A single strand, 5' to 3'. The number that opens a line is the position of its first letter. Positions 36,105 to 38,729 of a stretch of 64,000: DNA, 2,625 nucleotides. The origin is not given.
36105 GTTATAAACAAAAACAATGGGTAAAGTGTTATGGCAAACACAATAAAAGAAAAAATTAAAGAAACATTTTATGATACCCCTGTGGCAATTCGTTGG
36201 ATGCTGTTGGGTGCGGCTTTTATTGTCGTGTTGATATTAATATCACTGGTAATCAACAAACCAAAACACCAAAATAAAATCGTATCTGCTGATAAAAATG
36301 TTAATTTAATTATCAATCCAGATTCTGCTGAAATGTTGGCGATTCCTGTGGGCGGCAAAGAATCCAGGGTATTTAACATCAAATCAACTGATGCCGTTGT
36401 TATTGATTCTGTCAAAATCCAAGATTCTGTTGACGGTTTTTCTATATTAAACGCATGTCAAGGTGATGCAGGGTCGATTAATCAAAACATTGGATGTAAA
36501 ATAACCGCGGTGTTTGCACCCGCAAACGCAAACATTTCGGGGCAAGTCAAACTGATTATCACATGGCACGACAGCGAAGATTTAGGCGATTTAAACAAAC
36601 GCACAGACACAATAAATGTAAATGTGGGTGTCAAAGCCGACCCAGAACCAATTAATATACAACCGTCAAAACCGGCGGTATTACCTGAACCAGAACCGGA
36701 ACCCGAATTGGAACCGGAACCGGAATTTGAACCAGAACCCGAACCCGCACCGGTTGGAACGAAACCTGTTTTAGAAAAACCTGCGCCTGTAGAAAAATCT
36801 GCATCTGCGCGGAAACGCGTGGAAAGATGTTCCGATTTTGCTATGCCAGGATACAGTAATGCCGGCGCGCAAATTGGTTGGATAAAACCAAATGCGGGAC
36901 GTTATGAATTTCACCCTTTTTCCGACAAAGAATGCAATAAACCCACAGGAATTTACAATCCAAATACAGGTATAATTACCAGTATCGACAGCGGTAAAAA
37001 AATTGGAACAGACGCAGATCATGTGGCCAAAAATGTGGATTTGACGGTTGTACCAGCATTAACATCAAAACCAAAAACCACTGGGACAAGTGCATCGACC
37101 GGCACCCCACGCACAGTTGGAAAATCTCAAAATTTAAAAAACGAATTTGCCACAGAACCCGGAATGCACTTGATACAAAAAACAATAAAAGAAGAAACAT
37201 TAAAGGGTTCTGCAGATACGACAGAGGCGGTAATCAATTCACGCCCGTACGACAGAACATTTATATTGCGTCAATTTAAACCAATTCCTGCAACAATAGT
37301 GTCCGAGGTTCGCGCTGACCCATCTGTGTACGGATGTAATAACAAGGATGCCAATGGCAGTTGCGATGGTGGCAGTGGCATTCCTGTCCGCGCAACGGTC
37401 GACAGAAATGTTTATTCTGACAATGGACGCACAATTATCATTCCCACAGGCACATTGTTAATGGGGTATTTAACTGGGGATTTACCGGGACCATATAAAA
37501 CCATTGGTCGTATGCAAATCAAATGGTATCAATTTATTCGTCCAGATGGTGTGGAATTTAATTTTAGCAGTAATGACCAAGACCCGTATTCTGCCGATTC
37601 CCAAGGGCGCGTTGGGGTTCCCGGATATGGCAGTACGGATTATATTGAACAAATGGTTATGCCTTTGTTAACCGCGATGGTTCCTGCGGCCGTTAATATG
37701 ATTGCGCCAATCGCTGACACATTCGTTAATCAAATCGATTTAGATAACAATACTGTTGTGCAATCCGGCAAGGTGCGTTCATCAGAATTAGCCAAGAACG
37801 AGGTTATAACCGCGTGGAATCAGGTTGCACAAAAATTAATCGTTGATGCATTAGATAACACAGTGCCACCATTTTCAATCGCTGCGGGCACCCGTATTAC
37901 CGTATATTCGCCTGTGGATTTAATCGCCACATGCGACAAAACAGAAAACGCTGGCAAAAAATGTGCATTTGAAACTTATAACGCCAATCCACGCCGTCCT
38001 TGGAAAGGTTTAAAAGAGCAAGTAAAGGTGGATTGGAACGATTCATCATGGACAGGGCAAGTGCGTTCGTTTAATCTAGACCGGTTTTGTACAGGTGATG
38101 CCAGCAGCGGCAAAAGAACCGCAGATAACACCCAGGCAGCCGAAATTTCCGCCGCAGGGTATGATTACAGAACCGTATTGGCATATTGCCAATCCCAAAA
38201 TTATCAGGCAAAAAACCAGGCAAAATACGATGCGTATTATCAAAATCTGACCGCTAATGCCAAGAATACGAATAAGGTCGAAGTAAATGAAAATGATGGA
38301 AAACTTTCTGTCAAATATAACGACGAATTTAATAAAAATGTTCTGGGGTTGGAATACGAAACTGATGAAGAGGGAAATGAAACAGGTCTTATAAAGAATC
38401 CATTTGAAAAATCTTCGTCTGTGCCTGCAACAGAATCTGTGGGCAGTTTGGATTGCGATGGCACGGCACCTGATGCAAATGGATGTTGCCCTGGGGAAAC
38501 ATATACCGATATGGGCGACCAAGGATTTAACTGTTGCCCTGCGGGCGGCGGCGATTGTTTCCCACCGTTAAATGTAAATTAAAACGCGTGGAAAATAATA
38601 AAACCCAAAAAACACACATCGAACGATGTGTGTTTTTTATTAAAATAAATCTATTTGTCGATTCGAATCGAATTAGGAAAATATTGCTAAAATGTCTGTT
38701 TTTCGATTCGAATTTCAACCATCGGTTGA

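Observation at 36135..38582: Oversized VirB10-like protein with (PE)n spacer and Cys-rich C-terminal extension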

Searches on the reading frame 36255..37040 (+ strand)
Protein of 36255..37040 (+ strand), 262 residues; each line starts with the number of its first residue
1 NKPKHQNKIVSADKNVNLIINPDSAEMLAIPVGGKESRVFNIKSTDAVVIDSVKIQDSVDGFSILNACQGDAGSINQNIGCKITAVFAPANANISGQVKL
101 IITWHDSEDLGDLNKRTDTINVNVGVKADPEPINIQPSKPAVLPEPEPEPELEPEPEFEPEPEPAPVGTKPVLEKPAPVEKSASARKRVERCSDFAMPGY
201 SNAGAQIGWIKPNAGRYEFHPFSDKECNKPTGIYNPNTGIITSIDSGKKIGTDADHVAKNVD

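Call 73: search_dna_similar(query=window:36255-37040:+, collection=plasmids, mode=protein, max_rows=8, max_evalue=0.01)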
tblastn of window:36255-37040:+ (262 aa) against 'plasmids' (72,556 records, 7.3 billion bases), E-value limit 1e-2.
No match.

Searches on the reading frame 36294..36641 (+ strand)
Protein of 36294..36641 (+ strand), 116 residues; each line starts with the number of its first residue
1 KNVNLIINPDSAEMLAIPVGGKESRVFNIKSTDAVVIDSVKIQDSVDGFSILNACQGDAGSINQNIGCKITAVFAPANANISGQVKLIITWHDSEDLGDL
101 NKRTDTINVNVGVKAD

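Call 50: search_protein_families(library=pfam, proteins=[window:36294-36641:+], max_evalue=5)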
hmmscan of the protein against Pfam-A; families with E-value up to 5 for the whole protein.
window:36294-36641:+ (116 aa): 1 family
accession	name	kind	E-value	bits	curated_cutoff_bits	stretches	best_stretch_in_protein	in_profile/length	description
PF25249.1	Ig_CFAP65_7th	-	0.028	14.7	28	1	19-103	16-99/120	CFAP65, seventh Ig-like domain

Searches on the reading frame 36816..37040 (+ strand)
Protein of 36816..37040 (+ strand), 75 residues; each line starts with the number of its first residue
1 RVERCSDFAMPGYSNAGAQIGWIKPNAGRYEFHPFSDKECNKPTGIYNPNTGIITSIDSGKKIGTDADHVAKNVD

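Call 50: search_protein_families(library=pfam, proteins=[window:36816-37040:+], max_evalue=5)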
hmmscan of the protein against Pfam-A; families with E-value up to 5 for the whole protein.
window:36816-37040:+ (75 aa): 0 families

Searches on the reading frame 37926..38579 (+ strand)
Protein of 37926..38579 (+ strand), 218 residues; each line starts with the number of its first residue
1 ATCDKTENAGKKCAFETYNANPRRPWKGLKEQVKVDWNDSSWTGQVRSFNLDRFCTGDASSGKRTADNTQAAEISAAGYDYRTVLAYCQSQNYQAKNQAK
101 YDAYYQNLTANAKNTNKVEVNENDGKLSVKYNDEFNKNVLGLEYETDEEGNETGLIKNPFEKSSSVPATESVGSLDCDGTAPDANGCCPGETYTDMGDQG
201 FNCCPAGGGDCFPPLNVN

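Call 38: search_protein_representatives(alignment_id=A2)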
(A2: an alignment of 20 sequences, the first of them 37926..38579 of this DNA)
Query: 20 sequences, 208 profile positions. Proteins with E-value up to 0.001 (for the whole library): 277; up to 1e-10: 124; up to 1e-30: 23. The best 150 are listed.
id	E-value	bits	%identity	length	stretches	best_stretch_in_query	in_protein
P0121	1.3e-81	289.8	-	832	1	1-207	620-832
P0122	9.4e-81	287.0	-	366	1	2-207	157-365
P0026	7.0e-78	277.6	-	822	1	2-207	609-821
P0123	2.6e-77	275.8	-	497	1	1-207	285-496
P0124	1.9e-73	263.1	-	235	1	8-208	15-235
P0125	3.0e-72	259.2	-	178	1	30-207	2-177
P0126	1.9e-68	246.8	-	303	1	1-206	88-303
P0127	5.3e-68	245.4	-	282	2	1-205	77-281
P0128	9.9e-67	241.2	-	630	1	2-205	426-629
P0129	8.1e-63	228.4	-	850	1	1-205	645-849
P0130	2.2e-56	207.4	-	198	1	8-205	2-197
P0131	2.2e-55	204.1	-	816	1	2-205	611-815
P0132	6.3e-52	192.8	-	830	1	1-206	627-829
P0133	5.0e-51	189.9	-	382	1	65-205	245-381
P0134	2.3e-48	181.2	-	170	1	77-208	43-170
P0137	1.3e-42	162.4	-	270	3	131-206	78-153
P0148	1.2e-26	110.3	-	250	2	155-206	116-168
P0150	4.2e-24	101.9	-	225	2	152-206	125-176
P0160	1.1e-20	90.8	-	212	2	146-206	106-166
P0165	3.0e-18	82.8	-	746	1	140-205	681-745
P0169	8.0e-18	81.4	-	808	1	157-205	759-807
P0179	1.4e-16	77.4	-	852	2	153-206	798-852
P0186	1.5e-15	74.0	-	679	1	144-207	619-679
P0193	4.1e-14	69.3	-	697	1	157-206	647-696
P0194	5.8e-14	68.8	-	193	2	165-206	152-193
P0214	2.2e-12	63.7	-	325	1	158-205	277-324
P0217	2.5e-12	63.5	-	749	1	158-205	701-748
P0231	1.2e-11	61.3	-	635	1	139-206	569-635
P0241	8.2e-11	58.5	-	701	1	153-206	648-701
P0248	1.7e-10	57.5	-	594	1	119-205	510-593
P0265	6.5e-10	55.6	-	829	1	94-206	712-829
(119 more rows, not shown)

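Call 42: search_protein_families(library=pfam, proteins=[P0165, P0169, P0186, P0193, P0217, P0241, P0265, P0179, P0231, P0248], max_evalue=0.01)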
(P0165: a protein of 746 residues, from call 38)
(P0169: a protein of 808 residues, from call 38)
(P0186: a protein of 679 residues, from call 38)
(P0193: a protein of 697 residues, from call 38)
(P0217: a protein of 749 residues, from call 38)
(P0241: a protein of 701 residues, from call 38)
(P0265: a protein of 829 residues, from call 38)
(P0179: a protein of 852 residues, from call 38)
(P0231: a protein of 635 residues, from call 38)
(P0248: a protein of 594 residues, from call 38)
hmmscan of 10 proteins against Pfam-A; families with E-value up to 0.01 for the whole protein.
P0165 (746 aa): 0 families

P0169 (808 aa): 1 family
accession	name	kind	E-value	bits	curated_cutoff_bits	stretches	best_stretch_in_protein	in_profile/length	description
PF05887.16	Trypan_PARP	-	0.0052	17.2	100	1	595-660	47-113/134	Procyclic acidic repetitive protein (PARP)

P0186 (679 aa): 0 families

P0193 (697 aa): 1 family
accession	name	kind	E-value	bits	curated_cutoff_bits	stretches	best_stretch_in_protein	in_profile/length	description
PF13166.12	AAA_13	-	0.0098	15.1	36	0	122-216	352-445/713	AAA domain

P0217 (749 aa): 2 families
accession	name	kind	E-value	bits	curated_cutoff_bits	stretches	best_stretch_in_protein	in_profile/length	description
PF09762.14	CCDC93_CC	-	0.00013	21.6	30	1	130-234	74-184/429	CCDC93 coiled-coil domain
PF05887.16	Trypan_PARP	-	0.0054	17.2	100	1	562-621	61-120/134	Procyclic acidic repetitive protein (PARP)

P0241 (701 aa): 0 families

P0265 (829 aa): 0 families

P0179 (852 aa): 0 families

P0231 (635 aa): 1 family
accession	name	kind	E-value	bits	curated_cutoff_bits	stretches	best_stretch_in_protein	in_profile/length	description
PF24915.1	Spectrin_SESTD1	-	0.0067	17.3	27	0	157-233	28-105/110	SESTD1-like, spectrin repeat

P0248 (594 aa): 0 families

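Call 44: list_cluster_members(proteins=[P0148, P0137, P0165, P0186, P0150, P0160, P0241, P0179, P0214, P0194])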
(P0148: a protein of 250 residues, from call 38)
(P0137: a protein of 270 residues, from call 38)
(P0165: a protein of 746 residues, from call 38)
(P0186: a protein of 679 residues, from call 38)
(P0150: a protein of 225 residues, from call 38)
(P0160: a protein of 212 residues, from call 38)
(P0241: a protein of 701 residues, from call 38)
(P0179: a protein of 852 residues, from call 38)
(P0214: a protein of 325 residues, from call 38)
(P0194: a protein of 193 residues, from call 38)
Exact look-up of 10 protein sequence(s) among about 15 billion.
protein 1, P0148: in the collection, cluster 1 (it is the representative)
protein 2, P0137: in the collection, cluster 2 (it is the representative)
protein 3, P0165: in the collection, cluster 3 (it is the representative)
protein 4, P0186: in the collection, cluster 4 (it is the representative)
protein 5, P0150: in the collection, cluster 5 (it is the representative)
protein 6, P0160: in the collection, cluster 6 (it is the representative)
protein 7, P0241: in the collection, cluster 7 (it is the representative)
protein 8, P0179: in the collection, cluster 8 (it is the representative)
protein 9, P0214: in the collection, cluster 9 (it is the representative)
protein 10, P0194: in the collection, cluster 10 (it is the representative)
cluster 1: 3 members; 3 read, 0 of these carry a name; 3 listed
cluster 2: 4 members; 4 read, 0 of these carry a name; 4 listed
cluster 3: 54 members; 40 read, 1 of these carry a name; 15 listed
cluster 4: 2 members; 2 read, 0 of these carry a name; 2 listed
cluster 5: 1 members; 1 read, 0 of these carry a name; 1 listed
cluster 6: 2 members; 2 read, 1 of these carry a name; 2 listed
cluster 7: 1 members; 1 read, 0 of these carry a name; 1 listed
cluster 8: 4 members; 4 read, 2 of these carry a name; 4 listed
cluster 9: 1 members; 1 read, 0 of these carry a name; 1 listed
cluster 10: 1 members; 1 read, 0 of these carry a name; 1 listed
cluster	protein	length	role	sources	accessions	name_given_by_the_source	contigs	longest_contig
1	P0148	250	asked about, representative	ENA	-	-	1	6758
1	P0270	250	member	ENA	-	-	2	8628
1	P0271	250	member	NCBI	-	-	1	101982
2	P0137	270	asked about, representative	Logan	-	-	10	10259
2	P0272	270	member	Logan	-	-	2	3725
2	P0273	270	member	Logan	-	-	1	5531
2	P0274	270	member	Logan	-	-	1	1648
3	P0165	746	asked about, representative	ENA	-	-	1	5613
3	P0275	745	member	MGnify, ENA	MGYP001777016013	CR=1 FL=1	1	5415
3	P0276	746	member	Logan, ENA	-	-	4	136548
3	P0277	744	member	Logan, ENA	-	-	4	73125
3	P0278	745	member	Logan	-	-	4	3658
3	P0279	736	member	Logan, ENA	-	-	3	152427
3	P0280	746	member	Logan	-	-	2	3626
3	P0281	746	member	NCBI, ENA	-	-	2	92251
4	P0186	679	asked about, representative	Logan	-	-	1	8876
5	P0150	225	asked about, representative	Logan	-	-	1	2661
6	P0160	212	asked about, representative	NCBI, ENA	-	-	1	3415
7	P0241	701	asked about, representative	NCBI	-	-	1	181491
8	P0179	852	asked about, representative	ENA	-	-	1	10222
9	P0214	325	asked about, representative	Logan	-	-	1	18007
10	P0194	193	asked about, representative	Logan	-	-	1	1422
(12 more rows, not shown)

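Call 45: find_encoding_contigs(protein=P0276, flank=10000, max_places=3)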
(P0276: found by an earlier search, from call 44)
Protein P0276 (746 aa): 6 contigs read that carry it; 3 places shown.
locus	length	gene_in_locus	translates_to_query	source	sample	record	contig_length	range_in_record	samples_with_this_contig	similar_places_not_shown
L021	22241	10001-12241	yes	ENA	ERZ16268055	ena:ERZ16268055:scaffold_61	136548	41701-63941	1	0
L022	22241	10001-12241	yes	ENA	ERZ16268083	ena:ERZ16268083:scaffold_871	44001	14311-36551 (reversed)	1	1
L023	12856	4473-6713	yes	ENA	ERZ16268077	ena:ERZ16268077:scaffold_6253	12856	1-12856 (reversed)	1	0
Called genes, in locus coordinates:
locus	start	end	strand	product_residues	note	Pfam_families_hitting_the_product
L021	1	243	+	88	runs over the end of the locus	-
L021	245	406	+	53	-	-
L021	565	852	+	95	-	PF22253:DUF6948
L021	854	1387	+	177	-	-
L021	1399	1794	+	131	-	-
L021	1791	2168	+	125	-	-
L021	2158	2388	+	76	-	-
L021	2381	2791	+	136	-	-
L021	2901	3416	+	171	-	-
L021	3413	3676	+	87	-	-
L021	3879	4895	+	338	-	PF00589:Phage_integrase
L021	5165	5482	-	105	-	-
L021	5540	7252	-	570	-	-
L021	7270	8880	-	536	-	-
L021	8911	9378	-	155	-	PF01478:Peptidase_A24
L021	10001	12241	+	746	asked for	-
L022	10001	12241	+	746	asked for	-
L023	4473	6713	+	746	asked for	-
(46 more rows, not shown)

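Call 49: search_protein_families(library=ncbifam, proteins=[P0165, P0148], max_evalue=0.01)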
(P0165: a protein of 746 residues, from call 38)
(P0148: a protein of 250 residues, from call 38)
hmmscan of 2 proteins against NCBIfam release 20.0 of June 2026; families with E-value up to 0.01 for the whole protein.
P0165 (746 aa): 1 family
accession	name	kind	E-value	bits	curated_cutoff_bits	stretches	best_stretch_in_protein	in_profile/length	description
NF003034.1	PRK03918.1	equivalog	0.00018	19.6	700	1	109-215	589-696/878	DNA double-strand break repair ATPase Rad50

P0148 (250 aa): 0 families

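Call 50: search_protein_families(library=pfam, proteins=[window:37926-38579:+, P0148, P0137, P0160, P0194], max_evalue=5)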
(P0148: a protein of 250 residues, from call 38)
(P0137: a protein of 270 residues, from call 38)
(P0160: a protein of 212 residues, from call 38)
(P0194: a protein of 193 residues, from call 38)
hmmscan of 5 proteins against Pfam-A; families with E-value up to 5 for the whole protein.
window:37926-38579:+ (218 aa): 0 families

P0148 (250 aa): 2 families
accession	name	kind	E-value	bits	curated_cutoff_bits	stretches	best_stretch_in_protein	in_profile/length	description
PF09262.17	PEX-1N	-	0.56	11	27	1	177-200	2-25/77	Peroxisome biogenesis factor 1, N-terminal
PF01080.22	Presenilin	-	0.87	8.7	34.3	1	35-125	232-317/408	Presenilin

P0137 (270 aa): 0 families

P0160 (212 aa): 2 families
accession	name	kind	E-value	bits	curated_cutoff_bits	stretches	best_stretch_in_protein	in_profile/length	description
PF14661.11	HAUS6_N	-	0.024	14.7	26.4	1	3-110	107-214/233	HAUS augmin-like complex subunit 6 N-terminus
PF05320.17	Pox_RNA_Pol_19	-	0.15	12.5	25.4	1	22-83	2-64/166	Poxvirus DNA-directed RNA polymerase 19 kDa subunit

P0194 (193 aa): 1 family
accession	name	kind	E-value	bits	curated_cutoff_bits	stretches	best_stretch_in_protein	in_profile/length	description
PF12097.14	DUF3573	-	0.086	12.1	26.6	1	2-97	3-98/383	Protein of unknown function (DUF3573)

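Call 53: find_encoding_contigs(protein=P0271, flank=8000, max_places=2)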
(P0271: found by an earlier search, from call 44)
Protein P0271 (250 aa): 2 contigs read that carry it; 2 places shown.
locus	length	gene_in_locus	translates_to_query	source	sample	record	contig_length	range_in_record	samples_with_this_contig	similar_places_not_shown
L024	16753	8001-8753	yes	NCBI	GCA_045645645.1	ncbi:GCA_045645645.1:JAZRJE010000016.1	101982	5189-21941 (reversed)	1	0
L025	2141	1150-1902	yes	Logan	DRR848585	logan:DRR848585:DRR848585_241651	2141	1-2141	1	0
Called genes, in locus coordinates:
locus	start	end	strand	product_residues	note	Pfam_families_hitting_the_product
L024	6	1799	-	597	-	PF11104:PilM_2 (faint), PF14450:FtsA, PF00834:Ribul_P_3_epim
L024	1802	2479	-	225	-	PF03799:FtsQ_DivIB_C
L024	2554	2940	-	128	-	-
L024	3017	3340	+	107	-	-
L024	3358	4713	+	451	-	-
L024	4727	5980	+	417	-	PF12704:MacB_PCD, PF02687:FtsX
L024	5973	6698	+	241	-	-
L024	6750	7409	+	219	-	PF00005:ABC_tran, PF13304:AAA_21 (faint)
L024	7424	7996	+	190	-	-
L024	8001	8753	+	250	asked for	-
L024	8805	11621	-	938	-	-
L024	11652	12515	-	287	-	-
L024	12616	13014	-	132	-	PF02367:TsaE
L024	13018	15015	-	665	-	PF00270:DEAD (weak), PF04851:ResIII, PF17757:UvrB_inter, PF27431:UvrB_3rd, PF00271:Helicase_C, PF12344:UvrB, PF02151:UVR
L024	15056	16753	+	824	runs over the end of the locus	PF05170:AsmA (weak)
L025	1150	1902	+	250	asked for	-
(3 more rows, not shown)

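Call 54: predict_structure(alignment_id=A3)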
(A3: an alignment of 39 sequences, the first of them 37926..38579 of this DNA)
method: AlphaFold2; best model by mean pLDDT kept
length: 218 residues; sequences in the alignment: 39
mean_pLDDT: 77.0   pTM: 0.35
mean pLDDT of the five models: 77.0, 74.2, 74.0, 73.2, 68.0
residues with pLDDT >= 90: 68; 70-90: 76; 50-70: 64; < 50: 10
segments of 3 or more residues with pLDDT < 50: 166-173
pLDDT, mean of each block of 10 residues (from residue 1): 57 61 77 81 68 92 93 95 93 71 74 59 57 70 88 82 54 61 91 94 92 85
secondary structure, 60 per line:
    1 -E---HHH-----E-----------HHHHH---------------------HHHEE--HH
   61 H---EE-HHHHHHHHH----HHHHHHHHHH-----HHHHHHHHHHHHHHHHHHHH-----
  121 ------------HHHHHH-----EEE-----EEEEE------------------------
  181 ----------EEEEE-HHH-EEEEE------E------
elements in order: H26-30 H68-76 H81-90 H96-115 H133-138 E144-146 E152-156 E191-195 E201-205

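Call 56: fold_search(model_id=the predicted structure, library=pdb)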
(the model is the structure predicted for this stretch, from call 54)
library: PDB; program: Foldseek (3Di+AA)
matches with E <= 10: 9; with E <= 0.001: 0
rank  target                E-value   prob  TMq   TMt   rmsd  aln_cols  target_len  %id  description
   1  8k2d_CS               4.0e+00  0.02  0.10  0.18  34.5       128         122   13  Cryo-EM structure of the yeast 80S ribosome with tigecycline, eEF2, Stm1 and eIF5A (released 2024-07-10)
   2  5ki9                  4.6e+00  0.03  0.08  0.28   6.8        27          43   26  Crystal structure of human beta-defensin 4 (HBD4) (released 2017-06-28)
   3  8ecv_B                4.9e+00  0.12  0.10  0.08   5.5        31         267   29  Bovine Fab 2F12 (released 2023-09-20)
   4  2wc9                  5.6e+00  0.18  0.09  0.11   1.6        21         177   19  Crystal structure of the g2p (large terminase) nuclease domain from the bacteriophage SPP1 with bound Mn (released 2009-03-24)
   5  2wbn                  6.8e+00  0.16  0.09  0.11   1.4        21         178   19  Crystal structure of the g2p (large terminase) nuclease domain from the bacteriophage SPP1 (released 2009-03-24)
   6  4ir3                  8.3e+00  0.02  0.11  0.16  11.9        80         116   15  Crystal Structure of the bromodomain of human BAZ2B in complex with 1-[7-amino-1-(pyrimidin-2-yl)indolizin-3-yl]ethanone (released 2013-01-23)
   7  2jye_MODEL_1_A        8.8e+00  0.04  0.09  0.24   6.7        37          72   19  Human Granulin A (released 2008-04-22)
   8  5hy7_A                9.4e+00  0.14  0.07  0.01   0.8        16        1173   44  SF3B10-SF3B130 from Chaetomium thermophilum (released 2016-10-26)
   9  6hxj_B                9.4e+00  0.02  0.11  0.05  21.1        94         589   12  Structure of ATP citrate lyase from Chlorobium limicola in complex with citrate and coenzyme A. (released 2019-04-10)

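Call 63: fold_search(model_id=the predicted structure, library=viral)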
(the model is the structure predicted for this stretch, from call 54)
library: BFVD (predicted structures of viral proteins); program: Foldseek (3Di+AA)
matches with E <= 10: 21; with E <= 0.001: 0
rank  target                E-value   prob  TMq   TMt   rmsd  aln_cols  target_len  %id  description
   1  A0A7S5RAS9            1.1e+00  0.06  0.13  0.14  16.6        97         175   18  (no name in the UniProt tables at hand)
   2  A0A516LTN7            2.5e+00  0.03  0.10  0.04  12.7        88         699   14  (no name in the UniProt tables at hand)
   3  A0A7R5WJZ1            3.3e+00  0.04  0.14  0.11  21.6       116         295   12  Uncharacterized protein [Diachasmimorpha longicaudata entomopoxvirus]
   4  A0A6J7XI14            3.5e+00  0.01  0.10  0.07  45.1       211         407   12  Tail fiber protein [uncultured Caudovirales phage]
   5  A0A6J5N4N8            4.6e+00  0.01  0.09  0.05  17.2       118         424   16  Major tropism determinant N-terminal domain-containing protein [uncultured Caudovirales phage]
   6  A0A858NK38            5.2e+00  0.02  0.12  0.13  18.5       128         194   16  (no name in the UniProt tables at hand)
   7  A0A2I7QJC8            5.9e+00  0.15  0.10  0.16   1.8        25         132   24  (no name in the UniProt tables at hand)
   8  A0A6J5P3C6            5.9e+00  0.01  0.13  0.06  22.6       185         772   18  Uncharacterized protein [uncultured Caudovirales phage]
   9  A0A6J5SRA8            6.4e+00  0.01  0.12  0.12  14.3       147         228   15  Uncharacterized protein [uncultured Caudovirales phage]
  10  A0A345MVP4            6.8e+00  0.01  0.15  0.13  25.9       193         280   16  (no name in the UniProt tables at hand)
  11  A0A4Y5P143            6.8e+00  0.01  0.11  0.04  19.8       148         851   15  (no name in the UniProt tables at hand)
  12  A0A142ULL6            7.3e+00  0.04  0.17  0.13  12.7        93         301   14  Tail assembly chaperone [Mycobacterium phage SkinnyPete]
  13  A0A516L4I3            7.3e+00  0.03  0.10  0.09  11.9        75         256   27  (no name in the UniProt tables at hand)
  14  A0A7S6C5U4            7.3e+00  0.02  0.12  0.19  17.2       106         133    9  (no name in the UniProt tables at hand)
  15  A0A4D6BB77            8.3e+00  0.06  0.09  0.37   1.8        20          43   10  (no name in the UniProt tables at hand)
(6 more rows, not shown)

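Call 72: search_dna_similar(query=window:37926-38579:+, collection=plasmids, mode=protein, max_rows=8, max_evalue=0.01)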
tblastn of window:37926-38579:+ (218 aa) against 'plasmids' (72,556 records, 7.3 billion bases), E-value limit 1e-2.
No match.
